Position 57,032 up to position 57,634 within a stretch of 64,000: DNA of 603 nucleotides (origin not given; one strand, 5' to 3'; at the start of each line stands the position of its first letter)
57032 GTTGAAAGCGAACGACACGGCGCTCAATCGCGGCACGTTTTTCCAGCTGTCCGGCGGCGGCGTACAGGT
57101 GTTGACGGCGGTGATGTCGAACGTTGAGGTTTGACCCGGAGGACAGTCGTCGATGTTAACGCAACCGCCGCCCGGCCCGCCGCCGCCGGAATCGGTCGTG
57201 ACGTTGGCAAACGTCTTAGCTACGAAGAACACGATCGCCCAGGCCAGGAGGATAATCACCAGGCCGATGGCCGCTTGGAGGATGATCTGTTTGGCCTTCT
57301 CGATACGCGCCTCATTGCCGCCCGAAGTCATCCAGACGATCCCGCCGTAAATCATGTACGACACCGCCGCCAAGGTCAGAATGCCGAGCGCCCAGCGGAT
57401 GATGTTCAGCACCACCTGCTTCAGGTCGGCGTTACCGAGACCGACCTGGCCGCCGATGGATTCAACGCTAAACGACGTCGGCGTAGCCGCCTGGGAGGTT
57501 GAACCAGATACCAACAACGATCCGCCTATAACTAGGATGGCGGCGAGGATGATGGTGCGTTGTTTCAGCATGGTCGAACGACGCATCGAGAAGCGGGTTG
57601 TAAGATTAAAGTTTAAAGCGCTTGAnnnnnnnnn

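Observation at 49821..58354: Giant 2076-aa surface protein with conjugative-pilin-like N-terminus inserted into the rpsU-yqeY...ybeY-dgkA neighbourhood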

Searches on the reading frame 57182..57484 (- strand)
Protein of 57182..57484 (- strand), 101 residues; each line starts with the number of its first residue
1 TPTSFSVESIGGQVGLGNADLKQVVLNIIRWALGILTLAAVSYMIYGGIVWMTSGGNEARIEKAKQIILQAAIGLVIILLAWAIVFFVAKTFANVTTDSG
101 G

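Call 41: search_solved_structures(query=A4, max_evalue=10, show_alignments=3)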
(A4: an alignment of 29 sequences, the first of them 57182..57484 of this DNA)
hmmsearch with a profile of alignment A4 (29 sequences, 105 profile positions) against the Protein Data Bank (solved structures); distinct sequences matched with E-value up to 10: 14.
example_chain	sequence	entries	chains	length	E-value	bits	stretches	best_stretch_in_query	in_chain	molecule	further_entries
6f0q_A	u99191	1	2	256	0.00051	22.9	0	48-65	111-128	Pizza6-AYW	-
6i38_A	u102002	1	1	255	0.00054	22.9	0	48-65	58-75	nv2Pizza6-AYW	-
6i3b_A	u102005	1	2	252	0.00065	22.6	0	48-65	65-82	cPizza6-AYW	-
6i37_A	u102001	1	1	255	0.00076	22.4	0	48-65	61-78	nv1Pizza6-AYW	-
6i39_A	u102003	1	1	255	0.0012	21.7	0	48-65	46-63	v31Pizza6-AYW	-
6i3a_A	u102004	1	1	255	0.0026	20.6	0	48-65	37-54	v22Pizza6-AYW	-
7zpz_A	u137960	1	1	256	0.0083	19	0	48-65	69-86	Pizza6-TSR-TSH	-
6f0s_A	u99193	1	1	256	0.014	18.3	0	48-65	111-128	Pizza6-SYW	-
7zcj_A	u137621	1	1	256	0.015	18.2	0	48-65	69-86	Pizza6-TNH-TSH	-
7zq2_A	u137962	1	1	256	0.017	18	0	48-65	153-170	Pizza6-RSH-TSH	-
7zqg_A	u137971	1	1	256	0.017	18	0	48-65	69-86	Pizza6-KSH-TSH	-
7zpw_A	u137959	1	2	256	0.028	17.3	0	48-65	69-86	Pizza6-TSK-TSH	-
7zph_A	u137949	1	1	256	0.034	17.1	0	48-65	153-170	Pizza6-TNK-RSH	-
5o9h_A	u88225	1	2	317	1.5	11.8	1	17-91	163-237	C5a anaphylatoxin chemotactic receptor 1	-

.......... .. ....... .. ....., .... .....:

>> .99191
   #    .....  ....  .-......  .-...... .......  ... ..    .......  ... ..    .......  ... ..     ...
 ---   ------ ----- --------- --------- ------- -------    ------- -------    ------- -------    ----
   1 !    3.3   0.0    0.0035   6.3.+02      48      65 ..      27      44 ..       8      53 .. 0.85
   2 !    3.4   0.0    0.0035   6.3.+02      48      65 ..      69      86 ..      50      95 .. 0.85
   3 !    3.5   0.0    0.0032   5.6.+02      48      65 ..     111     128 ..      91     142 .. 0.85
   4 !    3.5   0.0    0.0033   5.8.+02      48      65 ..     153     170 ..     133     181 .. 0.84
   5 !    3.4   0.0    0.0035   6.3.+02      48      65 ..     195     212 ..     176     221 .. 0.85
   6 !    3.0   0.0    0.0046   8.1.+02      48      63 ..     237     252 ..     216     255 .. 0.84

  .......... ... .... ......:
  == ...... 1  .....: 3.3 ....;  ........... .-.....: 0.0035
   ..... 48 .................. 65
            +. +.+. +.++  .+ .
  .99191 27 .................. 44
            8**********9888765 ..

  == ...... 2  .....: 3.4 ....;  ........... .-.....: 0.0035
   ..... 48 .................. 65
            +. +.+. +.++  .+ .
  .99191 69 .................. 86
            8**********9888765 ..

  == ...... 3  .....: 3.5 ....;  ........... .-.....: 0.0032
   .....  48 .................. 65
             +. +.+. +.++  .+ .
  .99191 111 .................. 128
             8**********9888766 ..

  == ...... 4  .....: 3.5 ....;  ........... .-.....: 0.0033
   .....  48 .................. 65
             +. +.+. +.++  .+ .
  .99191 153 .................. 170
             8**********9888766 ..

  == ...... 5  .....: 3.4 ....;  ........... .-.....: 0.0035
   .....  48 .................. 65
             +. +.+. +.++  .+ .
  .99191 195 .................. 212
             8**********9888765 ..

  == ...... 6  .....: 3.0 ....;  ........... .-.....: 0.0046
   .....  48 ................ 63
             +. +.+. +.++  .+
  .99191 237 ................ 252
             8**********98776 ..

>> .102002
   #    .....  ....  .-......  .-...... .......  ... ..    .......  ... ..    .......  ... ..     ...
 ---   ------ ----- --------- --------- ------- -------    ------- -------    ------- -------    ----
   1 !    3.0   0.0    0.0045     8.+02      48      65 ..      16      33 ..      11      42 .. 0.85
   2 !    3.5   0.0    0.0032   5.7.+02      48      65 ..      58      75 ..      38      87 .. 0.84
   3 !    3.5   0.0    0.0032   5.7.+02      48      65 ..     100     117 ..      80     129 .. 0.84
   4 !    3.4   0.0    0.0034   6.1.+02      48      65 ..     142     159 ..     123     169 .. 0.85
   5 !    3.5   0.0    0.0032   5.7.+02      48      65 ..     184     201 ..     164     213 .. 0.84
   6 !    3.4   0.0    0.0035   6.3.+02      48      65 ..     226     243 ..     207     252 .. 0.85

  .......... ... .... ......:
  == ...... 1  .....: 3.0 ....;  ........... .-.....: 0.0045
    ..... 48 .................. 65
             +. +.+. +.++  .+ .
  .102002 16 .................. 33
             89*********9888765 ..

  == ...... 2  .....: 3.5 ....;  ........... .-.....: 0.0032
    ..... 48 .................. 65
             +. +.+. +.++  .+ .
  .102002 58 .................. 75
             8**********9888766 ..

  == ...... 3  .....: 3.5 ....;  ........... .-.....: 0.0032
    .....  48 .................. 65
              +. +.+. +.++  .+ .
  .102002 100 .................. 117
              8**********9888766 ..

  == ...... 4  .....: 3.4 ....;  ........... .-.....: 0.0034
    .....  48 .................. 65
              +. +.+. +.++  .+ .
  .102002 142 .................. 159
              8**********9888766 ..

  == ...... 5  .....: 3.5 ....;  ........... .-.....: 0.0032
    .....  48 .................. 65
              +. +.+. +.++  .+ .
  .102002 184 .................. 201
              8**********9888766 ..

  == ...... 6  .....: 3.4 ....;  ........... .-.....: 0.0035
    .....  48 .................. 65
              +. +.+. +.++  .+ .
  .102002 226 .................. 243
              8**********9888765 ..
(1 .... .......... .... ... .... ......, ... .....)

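Call 43: search_protein_families(library=pfam, alignment_id=A4, max_evalue=10)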
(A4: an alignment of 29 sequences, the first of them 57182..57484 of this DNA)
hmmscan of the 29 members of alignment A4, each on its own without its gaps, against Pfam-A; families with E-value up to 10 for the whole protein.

A. member 1, window:57182-57484:- (101 aa): 6 families
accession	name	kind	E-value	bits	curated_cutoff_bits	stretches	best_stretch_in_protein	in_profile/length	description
PF18895.5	T4SS_pilin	-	5.1e-10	39.7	26.6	1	21-86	5-69/71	Type IV secretion system pilin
PF05545.16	FixQ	-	0.036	14.4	29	1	29-70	6-47/49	Cbb3-type cytochrome oxidase component FixQ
PF20990.2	DUF2207_C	-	0.33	11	33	1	25-98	144-194/247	Predicted membrane protein (DUF2207) C-terminal domain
PF00335.26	Tetraspanin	-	0.64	10.1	32.1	1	24-83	6-63/225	Tetraspanin family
PF06570.16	DUF1129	-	1.1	9.3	29.1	1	33-91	112-170/207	Protein of unknown function (DUF1129)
PF06781.17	CrgA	-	9.4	6.9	24.8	1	62-91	29-58/89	Cell division protein CrgA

B. families by the number of members that match (of 29 scanned): 92 families (the first 25 are shown)
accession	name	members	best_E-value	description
PF18895.5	T4SS_pilin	29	4.8e-14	Type IV secretion system pilin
PF20990.2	DUF2207_C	18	0.00029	Predicted membrane protein (DUF2207) C-terminal domain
PF05545.16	FixQ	14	0.0017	Cbb3-type cytochrome oxidase component FixQ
PF10320.15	7TM_GPCR_Srsx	10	0.0043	Serpentine type 7TM GPCR chemoreceptor Srsx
PF04956.18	TrbC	9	9.5e-06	TrbC/VIRB2 pilin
PF06024.17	Orf78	8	0.032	Orf78 (ac78)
PF00335.26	Tetraspanin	8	0.36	Tetraspanin family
PF04290.18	DctQ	7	0.0039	Tripartite ATP-independent periplasmic transporters, DctQ component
PF19592.4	DUF6097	7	0.0061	Family of unknown function (DUF6097)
PF05987.18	DUF898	7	0.0063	Bacterial protein of unknown function (DUF898)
PF02322.20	Cyt_bd_oxida_II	5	0.006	Cytochrome bd terminal oxidase subunit II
PF19747.4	DUF6234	5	0.021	Family of unknown function (DUF6234)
PF06570.16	DUF1129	5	0.054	Protein of unknown function (DUF1129)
PF11712.13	Vma12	5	0.14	Endoplasmic reticulum-based factor for assembly of V-ATPase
PF10661.14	EssA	5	0.31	WXG100 protein secretion system (Wss), protein EssA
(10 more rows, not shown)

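Call 44: search_protein_families(library=ncbifam, alignment_id=A4, max_evalue=10)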
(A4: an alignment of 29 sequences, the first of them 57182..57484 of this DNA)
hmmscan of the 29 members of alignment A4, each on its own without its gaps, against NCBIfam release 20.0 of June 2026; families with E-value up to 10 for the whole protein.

A. member 1, window:57182-57484:- (101 aa): 4 families
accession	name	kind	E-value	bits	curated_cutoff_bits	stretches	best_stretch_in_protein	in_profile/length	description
NF045849.1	ICE_MMCAP2_0565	equivalog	2.6e-07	30.2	40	1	22-91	10-79/80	Mbov_0395 family pilin-like conjugal transfer protein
NF033233.1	twin_helix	hypoth_equivalog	0.017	15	49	2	67-89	2-24/58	twin transmembrane helix small protein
NF041560.1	T6SS_Burk_ExIF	subfamily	0.055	13.1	90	1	22-93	122-189/234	putative type VI secretion system effector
TIGR03927.1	T7SS_EssA_Firm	equivalog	3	7.7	32.45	1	61-92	119-150/151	type VII secretion protein EssA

B. families by the number of members that match (of 29 scanned): 68 families (the first 25 are shown)
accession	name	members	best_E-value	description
NF045849.1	ICE_MMCAP2_0565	29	1.4e-12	Mbov_0395 family pilin-like conjugal transfer protein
NF041560.1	T6SS_Burk_ExIF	10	0.0022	putative type VI secretion system effector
NF047765.1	LIC_13387_fam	9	0.00031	LIC_13387 family protein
NF033218.1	anchor_AmaP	8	0.0032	alkaline shock response membrane anchor protein AmaP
NF011607.0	PRK15033.1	5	0.0067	tricarballylate utilization 4Fe-4S protein TcuB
NF033486.1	harvest_ssl1498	5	0.06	photosystem II assembly protein Psb34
NF046000.1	MAG1210_fam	5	0.34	MAG1210 family protein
NF033233.1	twin_helix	4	0.0034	twin transmembrane helix small protein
NF052396.1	MATE_WgkD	3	0.008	tryglysin-associated MATE efflux transporter WgkD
NF002669.0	PRK02391.1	3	0.012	zinc metalloprotease HtpX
NF002796.0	PRK02935.1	3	0.07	hypothetical protein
NF051431.1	Rv0361_Cterm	3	1.6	Rv0361 family membrane protein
TIGR03943.1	TIGR03943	2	0.019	TIGR03943 family putative permease subunit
NF040944.1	MYPE2350_fam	2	0.03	MYPE2350 family membrane protein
NF041641.1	AmoC_BACT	2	0.06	bacterial ammonia monooxygenase, subunit AmoC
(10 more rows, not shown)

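Call 68: find_homologous_proteins(query=A4, max_evalue=0.001)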
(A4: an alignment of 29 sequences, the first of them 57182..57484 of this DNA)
Query A4 (29 sequences) (101 aa, profile of the alignment): 2753 proteins with E <= 0.001 among 6397 candidates; the best 120 are listed.
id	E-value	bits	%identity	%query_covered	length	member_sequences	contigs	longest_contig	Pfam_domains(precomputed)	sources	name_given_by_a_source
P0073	1.2e-36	142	49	84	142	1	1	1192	PF18895.6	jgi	jgi:uncharacterized membrane protein YgcG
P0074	9.2e-36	140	47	89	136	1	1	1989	PF18895.6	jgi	jgi:heme/copper-type cytochrome/quinol oxidase subunit 2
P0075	1.6e-34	136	42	87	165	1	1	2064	PF18895.6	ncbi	ncbi:MAG: pilin, partial [bacterium]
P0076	5.6e-34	134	48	89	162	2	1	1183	PF18895.6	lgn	-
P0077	5.7e-34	134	64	98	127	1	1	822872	PF18895.6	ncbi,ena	-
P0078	7.1e-34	133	61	94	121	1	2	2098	PF18895.6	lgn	-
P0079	8.1e-34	133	36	94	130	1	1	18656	PF18895.6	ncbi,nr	ncbi:hypothetical protein HY479_03570, partial [Candidatus Uhrbacteria bacterium]|nr:hypothetical pr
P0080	1.6e-33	132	61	94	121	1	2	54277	PF18895.6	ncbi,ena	-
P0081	3.0e-33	131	44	96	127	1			PF18895.6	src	-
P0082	3.2e-33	131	49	80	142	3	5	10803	PF18895.6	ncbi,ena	-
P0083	3.6e-33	131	49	77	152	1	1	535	PF18895.6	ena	-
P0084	3.8e-33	131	70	93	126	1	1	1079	PF18895.6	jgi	jgi:membrane glycosyltransferase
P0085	3.8e-33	131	68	98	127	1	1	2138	PF18895.6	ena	-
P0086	3.9e-33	131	69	96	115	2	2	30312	PF18895.6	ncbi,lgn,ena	-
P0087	4.4e-33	131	68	96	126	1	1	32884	PF18895.6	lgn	-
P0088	4.6e-33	131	52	90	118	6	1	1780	PF18895.6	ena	-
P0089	4.8e-33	131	60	92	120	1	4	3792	PF18895.6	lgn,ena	-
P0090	5.1e-33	131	61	96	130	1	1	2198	PF18895.6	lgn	-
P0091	5.4e-33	131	59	93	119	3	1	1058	PF18895.6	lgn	-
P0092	5.5e-33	131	69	95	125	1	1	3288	PF18895.6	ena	-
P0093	5.8e-33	131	66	94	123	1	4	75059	PF18895.6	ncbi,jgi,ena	-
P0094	7.3e-33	130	65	95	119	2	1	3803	PF18895.6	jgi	-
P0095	7.5e-33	130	70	95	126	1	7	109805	PF18895.6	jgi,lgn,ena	-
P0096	7.9e-33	130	66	98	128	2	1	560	PF18895.6,PF04956.19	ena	-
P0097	8.0e-33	130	66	98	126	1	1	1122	PF18895.6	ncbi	-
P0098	8.3e-33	130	68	93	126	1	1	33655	PF18895.6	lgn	-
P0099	8.6e-33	130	65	98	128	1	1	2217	PF18895.6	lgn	-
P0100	9.2e-33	130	66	94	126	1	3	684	PF18895.6,PF04956.19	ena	-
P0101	9.8e-33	130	60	92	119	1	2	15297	PF18895.6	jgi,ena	jgi:hypothetical protein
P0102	1.0e-32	130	61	93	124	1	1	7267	PF18895.6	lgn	-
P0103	1.0e-32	130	43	95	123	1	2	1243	PF18895.6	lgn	-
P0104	1.1e-32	130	66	93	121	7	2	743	PF18895.6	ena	-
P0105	1.1e-32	130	54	92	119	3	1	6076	PF18895.6,PF04956.19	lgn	-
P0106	1.1e-32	130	67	98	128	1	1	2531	PF18895.6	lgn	-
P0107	1.2e-32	130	65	96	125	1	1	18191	PF18895.6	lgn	-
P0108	1.5e-32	129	58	82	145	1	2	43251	PF18895.6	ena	-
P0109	1.5e-32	129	63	98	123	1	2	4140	PF18895.6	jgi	jgi:hypothetical protein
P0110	1.6e-32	129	64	93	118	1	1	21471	PF18895.6,PF04956.19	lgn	-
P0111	1.7e-32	129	66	94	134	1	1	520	PF18895.6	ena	-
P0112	1.7e-32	129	54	95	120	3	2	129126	PF18895.6,PF04956.19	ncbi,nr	ncbi:MAG: hypothetical protein HY340_03840 [Candidatus Kerfeldbacteria bacterium]|nr:hypothetical pr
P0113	1.8e-32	129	48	91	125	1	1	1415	PF18895.6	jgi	jgi:Zn-dependent protease with chaperone function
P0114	1.8e-32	129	55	90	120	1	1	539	PF18895.6,PF04956.19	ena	-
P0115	2.1e-32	129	54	92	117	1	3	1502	PF18895.6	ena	-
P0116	2.1e-32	129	63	97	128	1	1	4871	PF18895.6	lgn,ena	-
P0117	2.2e-32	129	64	96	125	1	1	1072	PF18895.6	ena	-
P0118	2.2e-32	129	39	95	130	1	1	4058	PF18895.6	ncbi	ncbi:MAG: hypothetical protein ACYC44_05415, partial [Patescibacteria group bacterium]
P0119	2.2e-32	129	67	98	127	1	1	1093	PF18895.6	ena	-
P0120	2.3e-32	129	65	96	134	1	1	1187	PF18895.6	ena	-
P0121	2.3e-32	129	66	96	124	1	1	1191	PF18895.6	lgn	-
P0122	2.3e-32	129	56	92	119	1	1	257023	PF18895.6,PF04956.19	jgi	jgi:type IV secretory pathway VirB2 component (pilin)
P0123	2.4e-32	129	61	97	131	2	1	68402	PF18895.6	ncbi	-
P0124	2.4e-32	129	65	97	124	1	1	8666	PF18895.6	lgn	-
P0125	2.4e-32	129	57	93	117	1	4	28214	PF18895.6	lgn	-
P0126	2.5e-32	128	64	93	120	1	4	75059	PF18895.6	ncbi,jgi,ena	-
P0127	2.6e-32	128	54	92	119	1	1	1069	PF18895.6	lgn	-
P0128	2.7e-32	128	64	89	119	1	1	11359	PF18895.6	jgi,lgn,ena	-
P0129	2.8e-32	128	70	96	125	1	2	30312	PF18895.6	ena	-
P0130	2.9e-32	128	49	82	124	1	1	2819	PF18895.6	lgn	-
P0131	2.9e-32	128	70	95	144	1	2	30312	PF18895.6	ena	-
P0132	3.0e-32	128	66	94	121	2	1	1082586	PF18895.6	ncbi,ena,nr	ncbi:MAG: hypothetical protein H6760_04660 [Candidatus Nomurabacteria bacterium]|nr:MAG: hypothetica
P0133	3.4e-32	128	68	96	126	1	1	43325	PF18895.6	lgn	-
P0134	3.5e-32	128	44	95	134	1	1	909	PF18895.6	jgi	-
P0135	3.7e-32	128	42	90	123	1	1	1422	PF18895.6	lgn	-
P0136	4.1e-32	128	55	83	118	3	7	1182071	PF18895.6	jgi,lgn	jgi:amino acid transporter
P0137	4.2e-32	128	43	95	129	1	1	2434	PF18895.6,PF04956.19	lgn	-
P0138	4.4e-32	128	54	92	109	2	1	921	PF18895.6,PF04956.19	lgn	-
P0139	4.4e-32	128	67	92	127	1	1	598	PF18895.6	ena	-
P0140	4.4e-32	128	65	98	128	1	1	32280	PF18895.6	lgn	-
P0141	4.8e-32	128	55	86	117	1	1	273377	PF18895.6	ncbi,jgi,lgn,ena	ncbi:MAG: hypothetical protein WC505_05195 [Patescibacteria group bacterium]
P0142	4.9e-32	128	64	96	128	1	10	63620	PF18895.6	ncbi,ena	-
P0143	5.3e-32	127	45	85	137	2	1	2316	PF18895.6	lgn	-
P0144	5.4e-32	127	57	88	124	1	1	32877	PF18895.6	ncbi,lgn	-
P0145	5.9e-32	127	46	92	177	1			PF18895.6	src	-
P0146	6.0e-32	127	62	96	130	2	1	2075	PF18895.6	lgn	-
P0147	6.7e-32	127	52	83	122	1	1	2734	PF18895.6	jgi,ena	-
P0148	6.9e-32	127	45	96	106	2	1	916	PF18895.6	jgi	-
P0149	7.2e-32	127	62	96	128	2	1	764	PF18895.6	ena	-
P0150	7.6e-32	127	56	92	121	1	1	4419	PF18895.6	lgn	-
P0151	7.9e-32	127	49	90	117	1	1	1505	PF18895.6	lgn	-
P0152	8.0e-32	127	64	94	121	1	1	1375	PF18895.6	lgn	-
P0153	8.0e-32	127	44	81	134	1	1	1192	PF18895.6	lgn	-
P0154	8.3e-32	127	53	92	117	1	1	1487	PF18895.6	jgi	-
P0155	9.2e-32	127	53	86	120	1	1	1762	PF18895.6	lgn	-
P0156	9.5e-32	127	59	77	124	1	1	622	PF18895.6,PF04956.19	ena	-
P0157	9.7e-32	127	66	98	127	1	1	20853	PF18895.6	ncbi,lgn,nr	ncbi:MAG: hypothetical protein HY975_04295 [Candidatus Kerfeldbacteria bacterium]|nr:hypothetical pr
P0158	9.8e-32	127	51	84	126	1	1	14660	PF18895.6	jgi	jgi:uncharacterized membrane protein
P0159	9.8e-32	127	64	93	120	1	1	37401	PF18895.6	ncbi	-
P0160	1.0e-31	127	41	95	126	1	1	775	PF18895.6,PF04956.19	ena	-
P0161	1.0e-31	127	62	90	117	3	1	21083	PF18895.6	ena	-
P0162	1.1e-31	126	58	89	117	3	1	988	PF18895.6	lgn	-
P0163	1.1e-31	126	68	96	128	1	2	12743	PF18895.6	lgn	-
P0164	1.1e-31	126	49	83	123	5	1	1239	PF18895.6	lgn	-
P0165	1.2e-31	126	45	82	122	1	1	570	PF18895.6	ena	-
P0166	1.2e-31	126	64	95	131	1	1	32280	PF18895.6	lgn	-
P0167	1.2e-31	126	62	90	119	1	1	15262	PF18895.6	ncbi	-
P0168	1.2e-31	126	39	95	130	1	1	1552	PF18895.6,PF04956.19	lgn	-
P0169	1.2e-31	126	57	90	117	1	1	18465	PF18895.6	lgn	-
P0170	1.3e-31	126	54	88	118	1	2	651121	PF18895.6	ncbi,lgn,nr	ncbi:MAG: hypothetical protein PHY34_04190 [Patescibacteria group bacterium]|nr:hypothetical protein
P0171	1.3e-31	126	59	89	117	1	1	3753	PF18895.6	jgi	-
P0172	1.3e-31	126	63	77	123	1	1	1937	PF18895.6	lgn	-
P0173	1.3e-31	126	56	87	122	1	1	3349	PF18895.6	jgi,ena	-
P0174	1.3e-31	126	48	89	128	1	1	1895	PF18895.6,PF04956.19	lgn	-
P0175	1.4e-31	126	66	94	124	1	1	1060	PF18895.6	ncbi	-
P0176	1.4e-31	126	41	90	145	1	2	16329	PF18895.6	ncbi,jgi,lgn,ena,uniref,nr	ncbi:MAG: hypothetical protein COY69_02045 [Candidatus Magasanikbacteria bacterium CG_4_10_14_0_8_um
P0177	1.5e-31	126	67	92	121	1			PF18895.6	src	-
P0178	1.5e-31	126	46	96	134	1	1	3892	PF18895.6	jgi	-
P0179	1.6e-31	126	63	96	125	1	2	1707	PF18895.6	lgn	-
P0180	1.8e-31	126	53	87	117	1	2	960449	PF18895.6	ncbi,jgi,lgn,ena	ncbi:MAG: hypothetical protein WCV50_03225 [Patescibacteria group bacterium]|jgi:hypothetical protei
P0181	1.8e-31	126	66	98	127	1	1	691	PF18895.6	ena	-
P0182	1.9e-31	126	63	96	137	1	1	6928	PF18895.6,PF04956.19,PF05987.19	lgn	-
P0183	1.9e-31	126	61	96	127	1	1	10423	PF18895.6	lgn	-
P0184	1.9e-31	126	53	90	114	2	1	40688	PF18895.6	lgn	-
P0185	2.0e-31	126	61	95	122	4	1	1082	PF18895.6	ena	-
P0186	2.0e-31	126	43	93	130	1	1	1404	PF18895.6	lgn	-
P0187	2.1e-31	126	45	86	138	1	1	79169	PF18895.6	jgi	jgi:hypothetical protein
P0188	2.1e-31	125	60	98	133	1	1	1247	PF18895.6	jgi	jgi:hypothetical protein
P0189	2.1e-31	125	53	87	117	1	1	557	PF18895.6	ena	-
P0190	2.2e-31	125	57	92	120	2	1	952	PF18895.6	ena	-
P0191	2.4e-31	125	55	90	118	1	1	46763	PF18895.6,PF04956.19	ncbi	-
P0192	2.4e-31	125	41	89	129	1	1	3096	PF18895.6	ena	-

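Call 69: find_encoding_contigs(protein=P0077, flank=10000, max_places=1)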
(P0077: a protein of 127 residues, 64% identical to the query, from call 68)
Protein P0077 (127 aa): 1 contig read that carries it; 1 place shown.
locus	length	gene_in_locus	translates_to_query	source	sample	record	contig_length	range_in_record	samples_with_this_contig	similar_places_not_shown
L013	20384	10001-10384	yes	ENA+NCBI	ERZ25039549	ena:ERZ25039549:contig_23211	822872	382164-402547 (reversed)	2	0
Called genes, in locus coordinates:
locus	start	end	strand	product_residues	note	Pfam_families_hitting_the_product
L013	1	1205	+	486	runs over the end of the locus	PF01551:Peptidase_M23, PF01839:FG-GAP (faint), PF13517:FG-GAP_3 (weak)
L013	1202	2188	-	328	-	-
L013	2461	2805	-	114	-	-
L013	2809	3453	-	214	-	-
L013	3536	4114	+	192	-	PF01161:PBP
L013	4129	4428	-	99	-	PF02599:CsrA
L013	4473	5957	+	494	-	PF01743:PolyA_pol, PF12627:PolyA_pol_RNAbd (weak), PF01966:HD (weak)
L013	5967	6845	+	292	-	PF00483:NTP_transferase, PF12804:NTP_transf_3 (faint)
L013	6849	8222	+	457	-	PF01547:SBP_bac_1, PF13416:SBP_bac_8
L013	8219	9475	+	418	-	PF18895:T4SS_pilin (weak), PF01471:PG_binding_1 (weak)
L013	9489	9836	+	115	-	PF04956:TrbC (weak), PF18895:T4SS_pilin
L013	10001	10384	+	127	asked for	PF18895:T4SS_pilin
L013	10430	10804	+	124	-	PF18895:T4SS_pilin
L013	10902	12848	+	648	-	PF09852:DUF2079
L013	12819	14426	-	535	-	-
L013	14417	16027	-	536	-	-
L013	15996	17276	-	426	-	PF05208:ALG3 (weak), PF09594:GT87 (weak)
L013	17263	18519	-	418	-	PF09594:GT87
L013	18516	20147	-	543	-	-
